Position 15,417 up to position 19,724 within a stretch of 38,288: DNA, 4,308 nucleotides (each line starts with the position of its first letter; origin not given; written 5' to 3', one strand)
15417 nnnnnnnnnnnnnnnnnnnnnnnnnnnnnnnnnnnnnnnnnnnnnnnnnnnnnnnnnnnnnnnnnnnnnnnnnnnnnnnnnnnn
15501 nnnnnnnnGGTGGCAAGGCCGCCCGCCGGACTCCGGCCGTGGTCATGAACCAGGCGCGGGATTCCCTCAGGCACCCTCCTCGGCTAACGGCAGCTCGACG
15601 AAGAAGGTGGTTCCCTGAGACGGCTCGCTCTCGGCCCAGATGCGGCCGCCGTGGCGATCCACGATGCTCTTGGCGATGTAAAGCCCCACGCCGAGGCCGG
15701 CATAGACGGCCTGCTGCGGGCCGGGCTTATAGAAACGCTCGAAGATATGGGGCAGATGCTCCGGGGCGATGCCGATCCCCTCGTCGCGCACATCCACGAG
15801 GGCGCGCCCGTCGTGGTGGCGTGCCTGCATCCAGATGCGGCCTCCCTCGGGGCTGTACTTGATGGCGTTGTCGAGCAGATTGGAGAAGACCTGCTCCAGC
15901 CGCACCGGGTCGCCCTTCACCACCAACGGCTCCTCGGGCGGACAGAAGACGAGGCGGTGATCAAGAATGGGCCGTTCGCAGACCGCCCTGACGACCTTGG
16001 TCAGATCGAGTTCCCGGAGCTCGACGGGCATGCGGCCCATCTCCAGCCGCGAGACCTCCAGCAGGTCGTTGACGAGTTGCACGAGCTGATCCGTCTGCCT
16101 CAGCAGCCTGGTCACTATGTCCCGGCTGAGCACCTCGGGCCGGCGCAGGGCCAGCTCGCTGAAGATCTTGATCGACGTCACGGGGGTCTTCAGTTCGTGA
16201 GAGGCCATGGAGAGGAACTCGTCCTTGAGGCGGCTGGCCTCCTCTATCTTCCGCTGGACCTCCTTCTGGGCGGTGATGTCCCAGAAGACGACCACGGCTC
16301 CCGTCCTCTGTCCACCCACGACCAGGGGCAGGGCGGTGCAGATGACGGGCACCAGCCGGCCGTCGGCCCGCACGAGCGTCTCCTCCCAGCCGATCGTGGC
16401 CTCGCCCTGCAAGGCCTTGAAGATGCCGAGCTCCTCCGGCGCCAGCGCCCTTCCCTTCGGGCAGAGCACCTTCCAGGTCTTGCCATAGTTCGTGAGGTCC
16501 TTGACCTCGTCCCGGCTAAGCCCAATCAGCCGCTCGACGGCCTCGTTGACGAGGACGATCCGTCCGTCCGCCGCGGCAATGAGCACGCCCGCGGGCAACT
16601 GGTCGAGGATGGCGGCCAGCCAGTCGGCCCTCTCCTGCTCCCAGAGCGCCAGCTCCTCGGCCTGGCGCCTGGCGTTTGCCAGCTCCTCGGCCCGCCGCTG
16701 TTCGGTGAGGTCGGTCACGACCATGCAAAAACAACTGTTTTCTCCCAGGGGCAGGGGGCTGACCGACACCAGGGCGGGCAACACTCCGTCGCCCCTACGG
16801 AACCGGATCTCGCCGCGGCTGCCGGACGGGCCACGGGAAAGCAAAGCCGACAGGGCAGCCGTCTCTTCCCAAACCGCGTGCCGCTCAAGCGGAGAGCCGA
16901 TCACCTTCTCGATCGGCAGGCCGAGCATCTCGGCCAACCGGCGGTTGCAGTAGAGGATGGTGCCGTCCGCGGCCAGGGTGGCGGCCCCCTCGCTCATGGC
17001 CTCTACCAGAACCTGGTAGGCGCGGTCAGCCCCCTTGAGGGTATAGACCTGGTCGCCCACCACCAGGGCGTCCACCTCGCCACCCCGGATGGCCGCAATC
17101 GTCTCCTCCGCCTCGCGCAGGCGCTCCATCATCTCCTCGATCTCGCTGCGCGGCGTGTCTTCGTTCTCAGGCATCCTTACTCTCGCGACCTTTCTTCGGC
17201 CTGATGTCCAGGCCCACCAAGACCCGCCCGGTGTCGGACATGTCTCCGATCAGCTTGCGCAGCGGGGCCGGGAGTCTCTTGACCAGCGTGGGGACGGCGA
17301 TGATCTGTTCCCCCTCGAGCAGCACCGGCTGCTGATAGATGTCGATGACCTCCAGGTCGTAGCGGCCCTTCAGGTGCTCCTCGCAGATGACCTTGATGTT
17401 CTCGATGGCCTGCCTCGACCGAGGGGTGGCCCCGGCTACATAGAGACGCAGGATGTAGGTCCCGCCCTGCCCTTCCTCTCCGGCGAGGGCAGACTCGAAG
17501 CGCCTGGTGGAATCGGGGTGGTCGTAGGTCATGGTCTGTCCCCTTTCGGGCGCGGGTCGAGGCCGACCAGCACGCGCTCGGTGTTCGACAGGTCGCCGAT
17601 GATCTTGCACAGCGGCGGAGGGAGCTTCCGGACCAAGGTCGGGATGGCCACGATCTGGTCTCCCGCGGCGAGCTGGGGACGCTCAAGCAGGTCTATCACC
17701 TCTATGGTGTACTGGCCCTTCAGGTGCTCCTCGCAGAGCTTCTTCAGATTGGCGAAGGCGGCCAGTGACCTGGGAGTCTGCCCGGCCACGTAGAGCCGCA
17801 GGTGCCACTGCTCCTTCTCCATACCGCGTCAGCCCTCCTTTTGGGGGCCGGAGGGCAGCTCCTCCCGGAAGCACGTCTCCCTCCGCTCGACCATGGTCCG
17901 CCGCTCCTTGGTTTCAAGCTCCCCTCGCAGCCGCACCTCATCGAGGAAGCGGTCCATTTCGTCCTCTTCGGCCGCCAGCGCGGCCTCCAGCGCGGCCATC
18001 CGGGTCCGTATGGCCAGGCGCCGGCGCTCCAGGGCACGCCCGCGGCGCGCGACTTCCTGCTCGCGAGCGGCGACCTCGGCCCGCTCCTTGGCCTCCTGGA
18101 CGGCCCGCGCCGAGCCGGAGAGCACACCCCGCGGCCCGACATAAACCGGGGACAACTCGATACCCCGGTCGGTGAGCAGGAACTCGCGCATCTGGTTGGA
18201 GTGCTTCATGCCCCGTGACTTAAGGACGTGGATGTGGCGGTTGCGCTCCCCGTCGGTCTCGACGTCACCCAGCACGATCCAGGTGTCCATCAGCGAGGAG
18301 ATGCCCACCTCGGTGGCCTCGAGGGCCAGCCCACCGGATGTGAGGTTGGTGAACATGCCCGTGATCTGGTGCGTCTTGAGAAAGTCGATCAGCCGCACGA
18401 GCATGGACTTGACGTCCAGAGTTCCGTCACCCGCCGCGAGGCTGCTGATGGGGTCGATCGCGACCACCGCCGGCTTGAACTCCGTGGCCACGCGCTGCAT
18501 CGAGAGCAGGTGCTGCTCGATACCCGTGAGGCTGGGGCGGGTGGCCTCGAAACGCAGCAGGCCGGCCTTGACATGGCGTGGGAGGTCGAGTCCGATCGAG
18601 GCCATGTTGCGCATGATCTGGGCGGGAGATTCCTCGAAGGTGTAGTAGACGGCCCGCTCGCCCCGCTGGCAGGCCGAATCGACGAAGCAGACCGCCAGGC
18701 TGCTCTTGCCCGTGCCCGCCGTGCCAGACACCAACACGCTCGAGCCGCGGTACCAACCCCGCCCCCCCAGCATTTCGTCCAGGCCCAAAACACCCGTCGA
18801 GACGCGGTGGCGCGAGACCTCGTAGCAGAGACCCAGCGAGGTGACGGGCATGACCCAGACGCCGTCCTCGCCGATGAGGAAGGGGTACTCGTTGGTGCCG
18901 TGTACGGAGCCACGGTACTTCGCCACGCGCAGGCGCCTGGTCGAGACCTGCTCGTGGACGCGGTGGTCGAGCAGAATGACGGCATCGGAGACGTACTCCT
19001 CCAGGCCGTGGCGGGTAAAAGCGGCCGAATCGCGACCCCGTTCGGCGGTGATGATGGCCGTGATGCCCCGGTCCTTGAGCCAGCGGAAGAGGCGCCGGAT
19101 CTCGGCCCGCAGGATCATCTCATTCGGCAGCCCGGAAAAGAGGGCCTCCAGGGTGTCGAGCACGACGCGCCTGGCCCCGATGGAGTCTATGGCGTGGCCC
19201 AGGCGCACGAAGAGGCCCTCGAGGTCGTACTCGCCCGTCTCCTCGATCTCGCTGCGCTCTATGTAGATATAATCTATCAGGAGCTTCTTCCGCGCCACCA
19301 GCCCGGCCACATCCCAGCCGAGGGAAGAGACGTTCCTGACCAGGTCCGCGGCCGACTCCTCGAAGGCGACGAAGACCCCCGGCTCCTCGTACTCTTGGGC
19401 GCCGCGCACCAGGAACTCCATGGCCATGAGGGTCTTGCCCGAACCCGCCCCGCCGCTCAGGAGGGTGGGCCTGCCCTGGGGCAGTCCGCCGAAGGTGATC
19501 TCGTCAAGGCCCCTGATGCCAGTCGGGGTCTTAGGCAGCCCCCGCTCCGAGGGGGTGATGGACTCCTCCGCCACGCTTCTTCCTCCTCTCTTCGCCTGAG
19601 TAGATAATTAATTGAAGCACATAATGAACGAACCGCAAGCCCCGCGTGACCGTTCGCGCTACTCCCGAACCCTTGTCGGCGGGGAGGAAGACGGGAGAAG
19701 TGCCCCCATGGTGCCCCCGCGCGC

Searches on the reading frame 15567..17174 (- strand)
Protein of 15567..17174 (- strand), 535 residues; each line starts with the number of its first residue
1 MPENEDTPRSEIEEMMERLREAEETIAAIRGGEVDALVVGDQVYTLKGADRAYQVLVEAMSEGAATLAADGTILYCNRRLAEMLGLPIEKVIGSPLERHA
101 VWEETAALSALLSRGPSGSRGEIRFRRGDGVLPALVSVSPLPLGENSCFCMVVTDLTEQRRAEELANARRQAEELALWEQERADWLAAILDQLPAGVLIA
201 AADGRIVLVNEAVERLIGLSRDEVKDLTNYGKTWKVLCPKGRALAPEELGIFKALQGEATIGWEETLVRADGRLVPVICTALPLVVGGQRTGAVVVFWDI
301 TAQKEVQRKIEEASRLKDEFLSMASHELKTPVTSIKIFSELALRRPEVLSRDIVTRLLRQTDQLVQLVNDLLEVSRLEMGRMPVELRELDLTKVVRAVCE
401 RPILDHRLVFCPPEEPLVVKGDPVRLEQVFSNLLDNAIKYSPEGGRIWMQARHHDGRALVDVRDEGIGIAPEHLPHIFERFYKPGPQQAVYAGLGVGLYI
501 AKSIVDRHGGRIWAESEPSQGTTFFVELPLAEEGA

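Call 50: search_protein_families(library=pfam, proteins=[window:15567-17174:-], max_evalue=0.001)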
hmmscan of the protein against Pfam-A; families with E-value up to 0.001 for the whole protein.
window:15567-17174:- (535 aa): 7 families
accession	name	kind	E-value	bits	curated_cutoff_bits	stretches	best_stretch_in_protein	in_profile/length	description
PF02518.31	HATPase_c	-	1.6e-33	115.9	26.4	1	421-531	1-110/111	Histidine kinase-, DNA gyrase B-, and HSP90-like ATPase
PF00989.32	PAS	-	2.3e-22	79.6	22.6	2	53-155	3-112/113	PAS fold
PF08448.16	PAS_4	-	3.7e-20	72.6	23.1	2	190-304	1-109/110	PAS fold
PF13426.13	PAS_9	-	1.4e-18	67.5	27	2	65-158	5-103/103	PAS domain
PF00512.31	HisKA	-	9.2e-17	61.3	26.9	1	317-379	2-65/66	His Kinase A (phospho-acceptor) domain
PF13188.13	PAS_8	-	4e-15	55.5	21.8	2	186-228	3-47/65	PAS domain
PF12860.13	PAS_7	-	2.3e-12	47.5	27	1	190-307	1-114/115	PAS fold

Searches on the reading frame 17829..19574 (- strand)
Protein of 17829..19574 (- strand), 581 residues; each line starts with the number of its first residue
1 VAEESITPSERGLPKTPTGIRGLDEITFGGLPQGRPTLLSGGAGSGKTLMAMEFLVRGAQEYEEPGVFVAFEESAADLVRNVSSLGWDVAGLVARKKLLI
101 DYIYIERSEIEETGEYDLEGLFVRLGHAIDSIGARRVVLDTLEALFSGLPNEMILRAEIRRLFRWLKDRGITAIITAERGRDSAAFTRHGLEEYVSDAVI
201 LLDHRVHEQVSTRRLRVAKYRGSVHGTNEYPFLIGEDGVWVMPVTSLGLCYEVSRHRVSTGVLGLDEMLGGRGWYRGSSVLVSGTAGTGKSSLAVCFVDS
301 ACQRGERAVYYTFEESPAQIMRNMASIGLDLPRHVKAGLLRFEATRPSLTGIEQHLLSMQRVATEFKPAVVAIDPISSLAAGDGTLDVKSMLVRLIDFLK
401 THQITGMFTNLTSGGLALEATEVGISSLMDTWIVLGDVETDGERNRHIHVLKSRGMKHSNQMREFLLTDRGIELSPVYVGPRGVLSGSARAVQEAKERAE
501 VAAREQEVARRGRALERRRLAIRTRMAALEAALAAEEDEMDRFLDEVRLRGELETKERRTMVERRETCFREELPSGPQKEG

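Call 50: search_protein_families(library=pfam, proteins=[window:17829-19574:-], max_evalue=0.001)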
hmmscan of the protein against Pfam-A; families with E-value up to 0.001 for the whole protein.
window:17829-19574:- (581 aa): 12 families
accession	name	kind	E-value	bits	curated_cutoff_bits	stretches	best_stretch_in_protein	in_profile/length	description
PF06745.19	ATPase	-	5.3e-109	363.4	26.6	2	17-243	2-228/231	KaiC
PF13481.12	AAA_25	-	3.3e-16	59.9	27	2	273-385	28-161/195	AAA domain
PF03796.21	DnaB_C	-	4.9e-09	36.4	27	0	258-328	2-71/255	DnaB-like helicase C terminal domain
PF13191.12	AAA_16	-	1.9e-07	32.2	32.6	1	275-372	22-104/167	AAA ATPase domain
PF00154.27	RecA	-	2.3e-07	31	27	0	247-314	22-89/262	recA bacterial DNA recombination protein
PF13401.12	AAA_22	-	6.1e-07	30.3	27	0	278-385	6-97/130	AAA domain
PF13245.12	AAA_19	-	1.4e-05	25.7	25.1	0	35-80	12-58/134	AAA domain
PF24883.2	NPHP3_N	-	3.6e-05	24.5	24.8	0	279-316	24-61/164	Nephrocystin 3, N-terminal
PF09848.15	SLFN-g3_helicase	-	5.2e-05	23.1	24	0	280-324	4-50/354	Schlafen group 3, DNA/RNA helicase domain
PF20720.3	nSTAND3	-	0.00016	21.8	27.2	0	279-311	19-51/155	Novel STAND NTPase 3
PF01695.23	IstB_IS21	-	0.00024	21.1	24.1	0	279-314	94-129/238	IstB-like ATP binding protein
PF05729.18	NACHT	-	0.0003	21.1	26.7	0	35-63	1-29/167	NACHT domain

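Call 52: search_protein_families(library=padloc, proteins=[window:17829-19574:-], max_evalue=0.00001)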
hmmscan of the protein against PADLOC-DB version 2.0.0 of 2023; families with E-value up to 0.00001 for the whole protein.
window:17829-19574:- (581 aa): 1 family
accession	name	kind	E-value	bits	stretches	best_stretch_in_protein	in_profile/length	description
PDLC04140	mad8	-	2.3e-12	45.1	0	277-372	27-113/314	mads_8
